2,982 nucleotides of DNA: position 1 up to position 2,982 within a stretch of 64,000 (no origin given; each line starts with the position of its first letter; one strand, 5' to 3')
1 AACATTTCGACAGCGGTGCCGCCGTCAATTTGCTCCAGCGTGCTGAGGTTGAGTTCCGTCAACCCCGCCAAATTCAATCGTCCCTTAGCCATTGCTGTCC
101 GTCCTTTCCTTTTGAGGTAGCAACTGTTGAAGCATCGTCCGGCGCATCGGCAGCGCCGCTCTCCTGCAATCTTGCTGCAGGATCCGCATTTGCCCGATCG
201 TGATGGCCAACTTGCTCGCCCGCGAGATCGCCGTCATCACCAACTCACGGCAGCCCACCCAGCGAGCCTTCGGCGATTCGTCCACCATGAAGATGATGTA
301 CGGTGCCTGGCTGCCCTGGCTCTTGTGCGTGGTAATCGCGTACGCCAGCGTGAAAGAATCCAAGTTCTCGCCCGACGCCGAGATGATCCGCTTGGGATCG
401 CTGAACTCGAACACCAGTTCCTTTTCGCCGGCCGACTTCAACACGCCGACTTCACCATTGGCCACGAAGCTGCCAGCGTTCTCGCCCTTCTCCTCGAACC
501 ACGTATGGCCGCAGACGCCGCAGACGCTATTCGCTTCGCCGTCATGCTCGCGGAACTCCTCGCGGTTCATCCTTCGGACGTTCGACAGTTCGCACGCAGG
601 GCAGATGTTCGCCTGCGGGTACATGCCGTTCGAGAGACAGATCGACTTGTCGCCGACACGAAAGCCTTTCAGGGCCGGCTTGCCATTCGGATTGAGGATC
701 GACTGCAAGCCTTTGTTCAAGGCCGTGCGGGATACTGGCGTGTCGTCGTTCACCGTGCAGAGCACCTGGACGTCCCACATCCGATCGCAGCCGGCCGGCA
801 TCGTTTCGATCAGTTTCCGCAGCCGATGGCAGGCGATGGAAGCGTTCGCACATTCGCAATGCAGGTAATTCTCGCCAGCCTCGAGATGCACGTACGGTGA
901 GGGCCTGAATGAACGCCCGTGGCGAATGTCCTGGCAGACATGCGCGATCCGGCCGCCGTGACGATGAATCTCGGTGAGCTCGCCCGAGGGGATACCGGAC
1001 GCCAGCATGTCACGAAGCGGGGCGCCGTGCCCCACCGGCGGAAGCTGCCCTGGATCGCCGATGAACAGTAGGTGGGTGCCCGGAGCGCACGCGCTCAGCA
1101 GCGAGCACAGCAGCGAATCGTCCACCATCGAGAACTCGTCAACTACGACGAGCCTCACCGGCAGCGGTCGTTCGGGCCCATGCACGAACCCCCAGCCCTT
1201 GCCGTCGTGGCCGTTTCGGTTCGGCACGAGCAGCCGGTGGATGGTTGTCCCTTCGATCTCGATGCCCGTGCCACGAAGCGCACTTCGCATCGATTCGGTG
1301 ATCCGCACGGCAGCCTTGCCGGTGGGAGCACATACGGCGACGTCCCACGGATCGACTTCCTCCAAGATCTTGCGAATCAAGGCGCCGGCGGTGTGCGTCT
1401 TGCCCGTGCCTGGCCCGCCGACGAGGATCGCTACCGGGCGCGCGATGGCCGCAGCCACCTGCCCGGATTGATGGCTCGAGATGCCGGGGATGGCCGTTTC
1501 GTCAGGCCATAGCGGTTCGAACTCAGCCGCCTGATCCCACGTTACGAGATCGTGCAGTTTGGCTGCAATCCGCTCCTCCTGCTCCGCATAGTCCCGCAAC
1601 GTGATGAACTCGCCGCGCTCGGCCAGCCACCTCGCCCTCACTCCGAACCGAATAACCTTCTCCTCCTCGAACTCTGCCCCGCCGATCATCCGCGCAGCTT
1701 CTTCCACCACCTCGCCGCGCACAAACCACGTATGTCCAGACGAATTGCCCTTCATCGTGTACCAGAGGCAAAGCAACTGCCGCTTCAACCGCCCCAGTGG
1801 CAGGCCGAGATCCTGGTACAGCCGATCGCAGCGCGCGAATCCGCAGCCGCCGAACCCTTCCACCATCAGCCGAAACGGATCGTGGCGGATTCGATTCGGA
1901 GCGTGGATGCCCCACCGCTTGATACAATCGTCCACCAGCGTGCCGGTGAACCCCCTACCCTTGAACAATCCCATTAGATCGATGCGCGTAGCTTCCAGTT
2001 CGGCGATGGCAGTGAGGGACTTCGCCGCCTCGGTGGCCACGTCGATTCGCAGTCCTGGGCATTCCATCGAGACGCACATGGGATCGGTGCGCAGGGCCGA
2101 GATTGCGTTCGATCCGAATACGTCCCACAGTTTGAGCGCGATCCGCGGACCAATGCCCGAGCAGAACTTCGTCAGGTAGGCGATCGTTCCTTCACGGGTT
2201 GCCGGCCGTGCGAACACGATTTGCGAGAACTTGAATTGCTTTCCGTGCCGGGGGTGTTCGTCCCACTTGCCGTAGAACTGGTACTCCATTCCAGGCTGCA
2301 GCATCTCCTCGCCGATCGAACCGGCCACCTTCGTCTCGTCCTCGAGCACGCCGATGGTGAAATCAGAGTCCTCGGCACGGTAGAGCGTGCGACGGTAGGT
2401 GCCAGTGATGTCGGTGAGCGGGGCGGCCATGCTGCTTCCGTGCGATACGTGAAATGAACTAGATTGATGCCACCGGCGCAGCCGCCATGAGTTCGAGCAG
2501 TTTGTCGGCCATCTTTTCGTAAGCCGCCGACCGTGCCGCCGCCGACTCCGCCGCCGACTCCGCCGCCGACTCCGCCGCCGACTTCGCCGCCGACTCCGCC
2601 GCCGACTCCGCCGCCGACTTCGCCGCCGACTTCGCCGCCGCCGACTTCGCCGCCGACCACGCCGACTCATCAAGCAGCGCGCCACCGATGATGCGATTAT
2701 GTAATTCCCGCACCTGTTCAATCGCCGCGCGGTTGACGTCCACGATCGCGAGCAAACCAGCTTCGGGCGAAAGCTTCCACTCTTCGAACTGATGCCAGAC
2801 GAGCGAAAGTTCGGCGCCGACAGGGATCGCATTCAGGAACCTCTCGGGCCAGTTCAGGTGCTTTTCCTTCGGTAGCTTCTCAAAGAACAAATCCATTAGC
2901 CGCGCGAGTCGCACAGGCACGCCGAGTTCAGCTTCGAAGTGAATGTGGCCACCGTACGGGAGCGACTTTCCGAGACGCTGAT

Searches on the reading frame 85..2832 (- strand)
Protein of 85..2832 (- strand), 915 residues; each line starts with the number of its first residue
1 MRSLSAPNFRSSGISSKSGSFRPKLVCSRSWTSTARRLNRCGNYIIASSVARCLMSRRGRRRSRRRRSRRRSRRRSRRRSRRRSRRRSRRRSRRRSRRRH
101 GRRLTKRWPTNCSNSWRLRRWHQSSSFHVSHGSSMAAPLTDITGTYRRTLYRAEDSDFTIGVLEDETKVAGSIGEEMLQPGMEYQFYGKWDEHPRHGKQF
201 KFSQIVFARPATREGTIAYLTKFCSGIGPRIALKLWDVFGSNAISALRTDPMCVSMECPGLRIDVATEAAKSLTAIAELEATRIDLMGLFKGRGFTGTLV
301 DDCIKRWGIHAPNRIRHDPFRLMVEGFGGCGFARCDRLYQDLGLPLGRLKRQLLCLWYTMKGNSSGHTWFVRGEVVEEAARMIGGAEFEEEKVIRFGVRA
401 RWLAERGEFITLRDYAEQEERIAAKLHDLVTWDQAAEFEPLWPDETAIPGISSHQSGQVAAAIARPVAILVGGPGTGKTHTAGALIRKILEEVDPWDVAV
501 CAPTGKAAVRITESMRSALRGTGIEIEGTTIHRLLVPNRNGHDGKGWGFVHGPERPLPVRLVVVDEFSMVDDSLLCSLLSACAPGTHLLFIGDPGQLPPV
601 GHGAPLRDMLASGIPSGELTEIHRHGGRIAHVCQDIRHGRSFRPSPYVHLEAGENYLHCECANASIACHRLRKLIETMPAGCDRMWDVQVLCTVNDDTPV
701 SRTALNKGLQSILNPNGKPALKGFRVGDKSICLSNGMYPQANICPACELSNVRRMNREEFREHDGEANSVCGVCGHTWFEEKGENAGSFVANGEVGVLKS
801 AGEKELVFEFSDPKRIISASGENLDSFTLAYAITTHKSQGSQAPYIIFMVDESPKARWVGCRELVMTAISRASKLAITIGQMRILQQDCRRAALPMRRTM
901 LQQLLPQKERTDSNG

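Call 16: search_protein_families(library=pfam, max_evalue=0.001, proteins=[window:85-2832:-])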
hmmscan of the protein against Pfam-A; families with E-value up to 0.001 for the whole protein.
window:85-2832:- (915 aa): 8 families
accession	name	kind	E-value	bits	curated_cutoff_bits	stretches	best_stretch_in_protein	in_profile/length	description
PF13604.12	AAA_30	-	6.2e-31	108.1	27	1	452-640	3-172/191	AAA domain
PF13245.12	AAA_19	-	8.5e-28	97.6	25.1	1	458-601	4-133/134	AAA domain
PF14490.11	HHH_RecD2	-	9.7e-13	48.3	27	1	286-368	8-91/92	ATP-dependent RecD2 DNA helicase HHH domain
PF23139.1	OB_YrrC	-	5.8e-12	45.8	27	1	141-205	3-71/76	ATP-dependent DNA helicase YrrC, OB-fold domain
PF13086.12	AAA_11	-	2.5e-07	31.2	27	0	453-517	4-74/257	AAA domain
PF13538.12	UvrD_C_2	-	3.5e-07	30.4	27.4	1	829-877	1-50/52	UvrD-like helicase C-terminal domain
PF00580.27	UvrD-helicase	-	1.4e-05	25.4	23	1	460-534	9-85/271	UvrD/REP helicase N-terminal domain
PF05127.21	NAT10_TcmA_helicase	-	0.00014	22.2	22.7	1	470-580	2-111/176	RNA cytidine acetyltransferase NAT10/TcmA, helicase domain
